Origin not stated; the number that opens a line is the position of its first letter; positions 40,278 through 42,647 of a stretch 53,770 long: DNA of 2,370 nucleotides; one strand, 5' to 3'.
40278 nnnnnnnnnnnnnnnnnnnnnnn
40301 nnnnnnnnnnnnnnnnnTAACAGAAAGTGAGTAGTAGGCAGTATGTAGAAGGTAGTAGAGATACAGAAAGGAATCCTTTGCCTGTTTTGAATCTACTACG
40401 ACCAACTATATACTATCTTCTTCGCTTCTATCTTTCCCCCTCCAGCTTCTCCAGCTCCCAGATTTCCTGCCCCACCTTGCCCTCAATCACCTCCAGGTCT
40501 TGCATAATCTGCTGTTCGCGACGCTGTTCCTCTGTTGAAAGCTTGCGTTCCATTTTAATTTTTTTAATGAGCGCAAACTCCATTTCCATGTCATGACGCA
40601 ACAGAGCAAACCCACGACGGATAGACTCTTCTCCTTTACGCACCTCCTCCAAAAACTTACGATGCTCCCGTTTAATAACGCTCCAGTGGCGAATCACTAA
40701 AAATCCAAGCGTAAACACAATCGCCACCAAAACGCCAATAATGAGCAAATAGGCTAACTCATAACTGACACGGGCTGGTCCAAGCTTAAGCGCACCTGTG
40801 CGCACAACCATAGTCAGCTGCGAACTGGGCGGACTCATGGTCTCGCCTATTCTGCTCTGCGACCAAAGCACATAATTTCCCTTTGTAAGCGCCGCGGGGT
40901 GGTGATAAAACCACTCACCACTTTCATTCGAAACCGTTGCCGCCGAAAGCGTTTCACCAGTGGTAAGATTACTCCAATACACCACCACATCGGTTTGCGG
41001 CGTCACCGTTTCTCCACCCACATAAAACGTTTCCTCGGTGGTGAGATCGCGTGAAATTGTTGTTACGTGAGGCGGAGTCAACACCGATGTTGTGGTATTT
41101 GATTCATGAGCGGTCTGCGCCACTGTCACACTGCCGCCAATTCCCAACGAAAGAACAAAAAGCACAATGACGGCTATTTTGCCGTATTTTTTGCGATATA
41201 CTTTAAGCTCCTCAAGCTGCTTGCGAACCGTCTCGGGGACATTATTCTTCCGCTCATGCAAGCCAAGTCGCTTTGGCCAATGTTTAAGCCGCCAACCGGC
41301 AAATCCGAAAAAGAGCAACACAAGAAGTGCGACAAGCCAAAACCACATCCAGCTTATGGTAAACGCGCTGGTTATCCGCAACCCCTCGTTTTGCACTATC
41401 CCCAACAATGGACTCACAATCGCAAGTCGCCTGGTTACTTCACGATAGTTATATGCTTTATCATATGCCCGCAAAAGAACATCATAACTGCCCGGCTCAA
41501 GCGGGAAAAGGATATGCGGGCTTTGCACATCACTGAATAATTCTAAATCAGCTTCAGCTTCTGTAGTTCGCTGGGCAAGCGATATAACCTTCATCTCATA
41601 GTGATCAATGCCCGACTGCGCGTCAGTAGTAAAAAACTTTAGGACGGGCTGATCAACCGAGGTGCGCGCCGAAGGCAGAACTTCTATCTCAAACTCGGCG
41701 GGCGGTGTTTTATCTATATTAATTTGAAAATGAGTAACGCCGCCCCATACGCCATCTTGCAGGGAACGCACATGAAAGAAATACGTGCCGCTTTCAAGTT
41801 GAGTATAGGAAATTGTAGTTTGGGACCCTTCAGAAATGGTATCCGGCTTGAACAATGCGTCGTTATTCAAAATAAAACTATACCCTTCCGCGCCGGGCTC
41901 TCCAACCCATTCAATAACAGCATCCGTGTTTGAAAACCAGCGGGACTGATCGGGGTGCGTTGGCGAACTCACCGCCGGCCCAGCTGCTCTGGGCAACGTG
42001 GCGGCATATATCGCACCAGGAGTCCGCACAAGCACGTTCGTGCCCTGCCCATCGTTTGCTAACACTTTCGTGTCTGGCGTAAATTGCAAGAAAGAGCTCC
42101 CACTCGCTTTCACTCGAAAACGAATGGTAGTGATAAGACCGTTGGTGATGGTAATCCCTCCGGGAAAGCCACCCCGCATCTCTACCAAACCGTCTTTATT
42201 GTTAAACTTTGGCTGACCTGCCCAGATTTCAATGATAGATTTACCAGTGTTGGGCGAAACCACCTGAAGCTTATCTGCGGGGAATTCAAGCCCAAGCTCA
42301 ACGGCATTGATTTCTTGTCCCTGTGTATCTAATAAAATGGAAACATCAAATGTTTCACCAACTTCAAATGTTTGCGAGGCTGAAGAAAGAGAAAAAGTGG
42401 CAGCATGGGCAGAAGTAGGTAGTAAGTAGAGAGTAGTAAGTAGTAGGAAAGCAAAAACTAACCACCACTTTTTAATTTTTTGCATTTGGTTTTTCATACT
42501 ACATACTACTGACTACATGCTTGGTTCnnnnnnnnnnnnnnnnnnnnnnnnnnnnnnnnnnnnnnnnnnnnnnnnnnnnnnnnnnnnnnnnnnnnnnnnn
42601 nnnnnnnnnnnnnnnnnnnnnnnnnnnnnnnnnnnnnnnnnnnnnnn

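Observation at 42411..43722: Inverted repeats bracket the start codons of the two cohesin genes: RNA clamp or DNA inverton?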

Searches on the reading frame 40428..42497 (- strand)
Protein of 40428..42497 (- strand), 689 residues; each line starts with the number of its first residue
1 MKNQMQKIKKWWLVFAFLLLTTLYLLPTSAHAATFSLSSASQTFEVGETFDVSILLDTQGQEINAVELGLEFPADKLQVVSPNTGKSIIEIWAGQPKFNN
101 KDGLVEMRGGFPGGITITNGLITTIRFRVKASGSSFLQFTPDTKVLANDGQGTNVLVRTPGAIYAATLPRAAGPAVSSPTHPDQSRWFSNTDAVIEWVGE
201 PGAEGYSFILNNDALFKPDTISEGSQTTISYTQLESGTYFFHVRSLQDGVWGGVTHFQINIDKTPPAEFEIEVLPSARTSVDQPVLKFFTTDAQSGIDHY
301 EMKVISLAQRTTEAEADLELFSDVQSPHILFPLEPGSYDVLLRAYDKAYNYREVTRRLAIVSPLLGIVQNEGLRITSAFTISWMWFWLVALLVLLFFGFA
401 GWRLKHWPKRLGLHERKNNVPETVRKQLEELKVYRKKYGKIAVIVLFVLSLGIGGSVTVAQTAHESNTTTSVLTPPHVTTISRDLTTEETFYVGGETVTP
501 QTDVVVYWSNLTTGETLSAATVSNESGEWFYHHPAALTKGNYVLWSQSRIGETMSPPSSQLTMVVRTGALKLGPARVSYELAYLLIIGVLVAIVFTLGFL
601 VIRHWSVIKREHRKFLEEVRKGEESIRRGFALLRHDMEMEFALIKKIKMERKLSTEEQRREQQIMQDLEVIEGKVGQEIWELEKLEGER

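Call 14: search_protein_families(library=pfam, proteins=[window:40428-42497:-], max_evalue=0.01)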
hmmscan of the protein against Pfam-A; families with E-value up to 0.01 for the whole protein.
window:40428-42497:- (689 aa): 3 families
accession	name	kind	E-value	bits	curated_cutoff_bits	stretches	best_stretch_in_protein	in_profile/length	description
PF07495.19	Y_Y_Y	-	1.2e-06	28.7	26.6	1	218-255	19-57/65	Y_Y_Y domain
PF00963.24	Cohesin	-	3.1e-05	24.6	24.1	1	36-147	4-121/139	Cohesin domain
PF19077.6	Big_13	-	0.0048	17.8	27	0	505-544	42-79/102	Bacterial Ig-like domain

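Call 82: search_protein_families(library=ncbifam, proteins=[window:40428-42497:-], max_evalue=0.001)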
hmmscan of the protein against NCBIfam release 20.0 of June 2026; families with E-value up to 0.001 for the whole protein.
window:40428-42497:- (689 aa): 0 families
